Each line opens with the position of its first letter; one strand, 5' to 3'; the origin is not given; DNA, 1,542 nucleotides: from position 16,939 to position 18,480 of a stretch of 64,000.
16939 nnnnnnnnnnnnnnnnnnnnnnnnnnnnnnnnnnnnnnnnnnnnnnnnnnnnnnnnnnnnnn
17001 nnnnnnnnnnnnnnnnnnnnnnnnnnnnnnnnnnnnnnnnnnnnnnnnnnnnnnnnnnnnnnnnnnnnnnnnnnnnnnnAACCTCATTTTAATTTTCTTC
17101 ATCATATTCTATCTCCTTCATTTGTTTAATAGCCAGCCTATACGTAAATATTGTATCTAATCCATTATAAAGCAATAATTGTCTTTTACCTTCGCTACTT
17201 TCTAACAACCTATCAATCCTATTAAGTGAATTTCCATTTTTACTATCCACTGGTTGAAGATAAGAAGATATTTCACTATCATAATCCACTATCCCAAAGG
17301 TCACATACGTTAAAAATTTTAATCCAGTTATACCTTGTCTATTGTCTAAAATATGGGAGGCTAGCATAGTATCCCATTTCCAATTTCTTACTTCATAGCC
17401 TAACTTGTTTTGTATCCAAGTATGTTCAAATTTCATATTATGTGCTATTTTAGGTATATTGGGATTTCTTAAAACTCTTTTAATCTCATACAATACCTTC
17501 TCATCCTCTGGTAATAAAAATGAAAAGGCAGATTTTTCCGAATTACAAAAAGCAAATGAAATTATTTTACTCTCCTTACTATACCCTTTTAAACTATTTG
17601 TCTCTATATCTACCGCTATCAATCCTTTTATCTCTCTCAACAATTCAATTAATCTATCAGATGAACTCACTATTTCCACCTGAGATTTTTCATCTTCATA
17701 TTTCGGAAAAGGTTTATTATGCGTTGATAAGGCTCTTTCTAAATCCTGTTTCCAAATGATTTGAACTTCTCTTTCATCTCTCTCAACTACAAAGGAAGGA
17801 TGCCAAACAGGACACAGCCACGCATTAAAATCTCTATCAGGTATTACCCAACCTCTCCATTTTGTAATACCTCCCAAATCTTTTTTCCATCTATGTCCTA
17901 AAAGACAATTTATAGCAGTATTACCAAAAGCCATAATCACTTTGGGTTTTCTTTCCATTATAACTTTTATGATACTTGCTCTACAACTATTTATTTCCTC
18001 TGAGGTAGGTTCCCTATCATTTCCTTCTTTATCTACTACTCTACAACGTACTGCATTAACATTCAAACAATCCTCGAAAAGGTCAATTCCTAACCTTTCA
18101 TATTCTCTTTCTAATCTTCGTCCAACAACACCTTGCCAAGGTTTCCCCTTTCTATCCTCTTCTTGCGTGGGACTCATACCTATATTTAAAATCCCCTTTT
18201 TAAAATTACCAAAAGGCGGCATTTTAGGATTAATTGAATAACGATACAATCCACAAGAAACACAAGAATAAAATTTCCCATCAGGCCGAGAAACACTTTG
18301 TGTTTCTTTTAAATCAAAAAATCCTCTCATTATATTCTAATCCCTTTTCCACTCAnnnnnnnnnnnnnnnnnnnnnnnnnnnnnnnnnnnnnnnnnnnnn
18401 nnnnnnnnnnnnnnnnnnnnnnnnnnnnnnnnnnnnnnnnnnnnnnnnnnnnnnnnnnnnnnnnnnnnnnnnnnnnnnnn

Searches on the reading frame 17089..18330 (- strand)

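Call 43: search_protein_families(library=pfam, proteins=[window:17089-18330:-], max_evalue=0.0001)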
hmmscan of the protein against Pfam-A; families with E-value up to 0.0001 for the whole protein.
window:17089-18330:- (413 aa): 3 families
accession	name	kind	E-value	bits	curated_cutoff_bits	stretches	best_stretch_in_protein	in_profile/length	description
PF01612.26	DNA_pol_A_exo1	-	5.7e-19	69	23.6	1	219-406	2-171/173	3'-5' exonuclease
PF03167.25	UDG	-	7.6e-17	62.1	24.3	1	38-185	1-125/141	Uracil DNA glycosylase superfamily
PF22619.2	DNA_polI_exo1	-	4.5e-05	23.7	27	0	253-335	12-91/140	DNA polymerase I, ribonuclease H-like domain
